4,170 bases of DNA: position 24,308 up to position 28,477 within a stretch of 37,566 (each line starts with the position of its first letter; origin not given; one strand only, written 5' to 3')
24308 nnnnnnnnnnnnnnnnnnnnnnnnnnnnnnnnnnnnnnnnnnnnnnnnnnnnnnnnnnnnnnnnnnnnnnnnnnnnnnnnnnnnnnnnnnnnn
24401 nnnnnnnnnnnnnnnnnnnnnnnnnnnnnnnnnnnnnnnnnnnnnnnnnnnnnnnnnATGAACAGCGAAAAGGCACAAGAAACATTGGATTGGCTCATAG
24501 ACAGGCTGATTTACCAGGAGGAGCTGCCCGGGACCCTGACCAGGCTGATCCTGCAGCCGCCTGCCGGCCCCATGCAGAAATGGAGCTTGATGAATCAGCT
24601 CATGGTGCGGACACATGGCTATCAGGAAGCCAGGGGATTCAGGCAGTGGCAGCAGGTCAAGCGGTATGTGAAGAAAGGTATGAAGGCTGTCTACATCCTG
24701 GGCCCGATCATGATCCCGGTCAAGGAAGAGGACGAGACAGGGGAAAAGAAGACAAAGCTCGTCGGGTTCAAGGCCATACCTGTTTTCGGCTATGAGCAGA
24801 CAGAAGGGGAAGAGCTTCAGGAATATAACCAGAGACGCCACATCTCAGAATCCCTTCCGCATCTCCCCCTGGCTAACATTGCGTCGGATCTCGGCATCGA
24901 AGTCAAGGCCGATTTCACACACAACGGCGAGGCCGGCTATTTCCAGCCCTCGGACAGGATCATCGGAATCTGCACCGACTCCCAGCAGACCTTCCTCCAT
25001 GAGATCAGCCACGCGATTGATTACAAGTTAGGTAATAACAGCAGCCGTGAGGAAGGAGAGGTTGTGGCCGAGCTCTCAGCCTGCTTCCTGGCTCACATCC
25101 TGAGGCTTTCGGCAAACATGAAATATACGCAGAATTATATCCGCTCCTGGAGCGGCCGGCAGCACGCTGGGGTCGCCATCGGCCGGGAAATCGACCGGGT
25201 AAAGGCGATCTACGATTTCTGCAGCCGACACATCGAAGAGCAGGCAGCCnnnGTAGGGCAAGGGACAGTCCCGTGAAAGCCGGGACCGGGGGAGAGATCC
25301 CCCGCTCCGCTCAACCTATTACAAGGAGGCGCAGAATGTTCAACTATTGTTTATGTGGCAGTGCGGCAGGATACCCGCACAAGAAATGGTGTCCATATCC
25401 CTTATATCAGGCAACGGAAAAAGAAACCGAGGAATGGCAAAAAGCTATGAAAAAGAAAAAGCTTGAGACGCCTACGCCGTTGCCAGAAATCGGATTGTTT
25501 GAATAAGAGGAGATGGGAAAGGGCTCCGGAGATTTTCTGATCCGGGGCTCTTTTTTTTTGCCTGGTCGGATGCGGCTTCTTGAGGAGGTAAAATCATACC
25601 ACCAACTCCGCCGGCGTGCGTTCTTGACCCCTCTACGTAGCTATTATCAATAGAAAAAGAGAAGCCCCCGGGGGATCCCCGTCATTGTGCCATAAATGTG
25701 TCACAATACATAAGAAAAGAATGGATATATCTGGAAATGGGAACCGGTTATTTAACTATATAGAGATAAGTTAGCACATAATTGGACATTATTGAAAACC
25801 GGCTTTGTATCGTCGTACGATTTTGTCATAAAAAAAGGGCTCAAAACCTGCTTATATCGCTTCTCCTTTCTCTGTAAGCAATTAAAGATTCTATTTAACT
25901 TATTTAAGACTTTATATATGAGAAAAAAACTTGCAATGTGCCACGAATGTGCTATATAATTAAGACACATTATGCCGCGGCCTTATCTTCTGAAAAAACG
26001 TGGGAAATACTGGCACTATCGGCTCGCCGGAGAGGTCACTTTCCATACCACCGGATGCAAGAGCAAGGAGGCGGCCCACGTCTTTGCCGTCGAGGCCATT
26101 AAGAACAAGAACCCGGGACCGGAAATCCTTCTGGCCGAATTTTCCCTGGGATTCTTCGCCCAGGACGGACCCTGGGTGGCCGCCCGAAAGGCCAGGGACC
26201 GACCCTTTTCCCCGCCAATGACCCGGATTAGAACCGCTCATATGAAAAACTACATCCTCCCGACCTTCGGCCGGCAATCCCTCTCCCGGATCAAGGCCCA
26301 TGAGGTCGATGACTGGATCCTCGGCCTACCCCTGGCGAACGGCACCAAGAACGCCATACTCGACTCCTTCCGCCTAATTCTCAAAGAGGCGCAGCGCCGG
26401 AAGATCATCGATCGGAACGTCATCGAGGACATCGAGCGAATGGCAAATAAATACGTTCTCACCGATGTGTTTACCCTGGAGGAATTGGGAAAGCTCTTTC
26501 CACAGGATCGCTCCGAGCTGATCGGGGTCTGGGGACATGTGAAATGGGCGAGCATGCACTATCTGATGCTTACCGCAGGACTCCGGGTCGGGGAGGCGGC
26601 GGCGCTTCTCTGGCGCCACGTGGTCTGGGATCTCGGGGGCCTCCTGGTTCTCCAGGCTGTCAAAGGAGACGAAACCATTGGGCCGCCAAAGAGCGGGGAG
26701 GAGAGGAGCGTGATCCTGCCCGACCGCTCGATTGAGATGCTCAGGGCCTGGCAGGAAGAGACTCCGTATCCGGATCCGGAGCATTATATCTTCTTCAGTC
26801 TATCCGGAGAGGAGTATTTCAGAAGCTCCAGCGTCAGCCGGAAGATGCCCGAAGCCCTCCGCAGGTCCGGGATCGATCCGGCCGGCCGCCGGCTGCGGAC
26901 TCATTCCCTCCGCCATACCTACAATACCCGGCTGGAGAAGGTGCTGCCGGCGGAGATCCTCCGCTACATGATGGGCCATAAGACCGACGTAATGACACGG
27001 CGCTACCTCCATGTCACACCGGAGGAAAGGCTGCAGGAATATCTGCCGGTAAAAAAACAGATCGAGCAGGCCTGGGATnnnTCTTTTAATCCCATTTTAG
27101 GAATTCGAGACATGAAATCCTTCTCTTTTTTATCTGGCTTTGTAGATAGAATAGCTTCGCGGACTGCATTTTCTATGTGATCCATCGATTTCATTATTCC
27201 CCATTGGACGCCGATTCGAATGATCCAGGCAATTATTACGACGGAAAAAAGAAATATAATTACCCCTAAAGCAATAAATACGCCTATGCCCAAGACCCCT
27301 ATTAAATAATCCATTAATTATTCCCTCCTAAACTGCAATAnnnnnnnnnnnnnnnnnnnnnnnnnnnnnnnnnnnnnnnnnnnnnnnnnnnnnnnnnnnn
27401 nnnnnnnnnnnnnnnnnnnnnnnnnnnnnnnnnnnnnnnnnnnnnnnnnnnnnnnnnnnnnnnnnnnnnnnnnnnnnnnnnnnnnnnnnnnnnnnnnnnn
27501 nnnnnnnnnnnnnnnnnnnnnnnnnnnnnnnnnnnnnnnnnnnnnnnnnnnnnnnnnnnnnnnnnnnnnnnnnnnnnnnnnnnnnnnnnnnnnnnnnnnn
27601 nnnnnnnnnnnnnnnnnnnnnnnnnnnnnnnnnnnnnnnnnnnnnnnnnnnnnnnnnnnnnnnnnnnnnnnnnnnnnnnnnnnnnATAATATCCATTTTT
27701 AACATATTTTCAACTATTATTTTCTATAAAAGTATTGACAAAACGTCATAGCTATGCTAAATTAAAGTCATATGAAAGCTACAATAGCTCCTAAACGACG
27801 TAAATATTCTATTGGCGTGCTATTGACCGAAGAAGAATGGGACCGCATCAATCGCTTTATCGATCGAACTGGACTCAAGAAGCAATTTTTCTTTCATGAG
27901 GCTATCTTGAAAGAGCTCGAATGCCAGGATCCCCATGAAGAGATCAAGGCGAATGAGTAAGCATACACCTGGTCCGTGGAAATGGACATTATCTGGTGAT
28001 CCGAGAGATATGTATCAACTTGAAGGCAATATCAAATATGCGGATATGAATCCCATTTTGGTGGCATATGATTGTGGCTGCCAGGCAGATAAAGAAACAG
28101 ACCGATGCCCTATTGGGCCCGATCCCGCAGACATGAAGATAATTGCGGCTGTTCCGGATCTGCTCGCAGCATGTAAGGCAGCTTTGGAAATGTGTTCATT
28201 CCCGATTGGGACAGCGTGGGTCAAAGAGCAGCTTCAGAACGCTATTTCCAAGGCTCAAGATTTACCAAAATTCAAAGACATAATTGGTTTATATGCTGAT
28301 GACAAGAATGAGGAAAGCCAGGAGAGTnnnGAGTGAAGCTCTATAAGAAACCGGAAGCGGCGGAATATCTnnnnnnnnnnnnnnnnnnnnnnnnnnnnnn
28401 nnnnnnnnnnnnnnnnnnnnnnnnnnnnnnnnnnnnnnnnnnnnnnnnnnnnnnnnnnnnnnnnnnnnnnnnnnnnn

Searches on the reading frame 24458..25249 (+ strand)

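Call 46: search_protein_families(library=pfam, proteins=[window:24458-25249:+], max_evalue=0.01)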
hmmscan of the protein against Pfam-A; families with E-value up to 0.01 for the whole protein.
window:24458-25249:+ (264 aa): 2 families
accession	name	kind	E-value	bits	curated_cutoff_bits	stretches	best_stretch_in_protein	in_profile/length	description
PF18818.7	MPTase-PolyVal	-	0.00011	22.8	27.5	1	177-231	46-109/126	Zincin-like metallopeptidase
PF08401.16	ArdcN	-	0.00061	20.4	22.6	1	44-110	46-123/123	N-terminal domain of anti-restriction factor ArdC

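Call 88: search_protein_families(library=phrogs, proteins=[window:24458-25249:+], max_evalue=0.001)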
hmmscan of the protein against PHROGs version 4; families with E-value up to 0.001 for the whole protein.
window:24458-25249:+ (264 aa): 2 families
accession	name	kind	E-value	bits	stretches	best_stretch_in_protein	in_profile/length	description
phrog_7245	-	moron, auxiliary metabolic gene and host takeover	3.5e-14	53.7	1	52-234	67-279/324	anti-restriction protein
phrog_1233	-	unknown function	4.5e-05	23.7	1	158-232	36-118/306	-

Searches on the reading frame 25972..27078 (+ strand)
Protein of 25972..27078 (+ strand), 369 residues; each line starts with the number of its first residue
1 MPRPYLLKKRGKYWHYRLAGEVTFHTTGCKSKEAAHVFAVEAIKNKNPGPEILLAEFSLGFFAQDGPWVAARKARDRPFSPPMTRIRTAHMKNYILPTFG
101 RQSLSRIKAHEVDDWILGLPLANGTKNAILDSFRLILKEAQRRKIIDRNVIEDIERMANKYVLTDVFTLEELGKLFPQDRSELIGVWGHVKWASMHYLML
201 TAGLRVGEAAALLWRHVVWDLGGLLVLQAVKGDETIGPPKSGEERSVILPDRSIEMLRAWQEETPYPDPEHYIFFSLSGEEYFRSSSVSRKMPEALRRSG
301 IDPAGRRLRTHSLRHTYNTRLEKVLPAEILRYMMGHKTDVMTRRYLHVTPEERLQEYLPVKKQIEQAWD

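Call 46: search_protein_families(library=pfam, proteins=[window:25972-27078:+], max_evalue=0.01)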
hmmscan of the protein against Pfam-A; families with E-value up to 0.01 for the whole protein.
window:25972-27078:+ (369 aa): 1 family
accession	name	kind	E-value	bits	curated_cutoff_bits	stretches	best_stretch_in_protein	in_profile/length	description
PF00589.27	Phage_integrase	-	3.2e-19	69.8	27.1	1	194-351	26-171/172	Phage integrase family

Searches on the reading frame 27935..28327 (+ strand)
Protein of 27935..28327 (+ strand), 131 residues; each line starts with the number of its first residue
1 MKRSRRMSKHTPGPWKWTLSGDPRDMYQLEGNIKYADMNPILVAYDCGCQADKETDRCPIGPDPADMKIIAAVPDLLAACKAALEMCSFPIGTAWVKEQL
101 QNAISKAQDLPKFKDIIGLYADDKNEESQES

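Call 46: search_protein_families(library=pfam, proteins=[window:27935-28327:+], max_evalue=0.01)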
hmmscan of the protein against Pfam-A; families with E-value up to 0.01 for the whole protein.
window:27935-28327:+ (131 aa): 0 families

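Call 88: search_protein_families(library=phrogs, proteins=[window:27935-28327:+], max_evalue=0.001)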
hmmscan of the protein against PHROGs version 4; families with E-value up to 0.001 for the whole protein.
window:27935-28327:+ (131 aa): 1 family
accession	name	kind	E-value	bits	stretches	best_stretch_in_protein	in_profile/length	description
phrog_1273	-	unknown function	4.2e-12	47.4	1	6-108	4-98/103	-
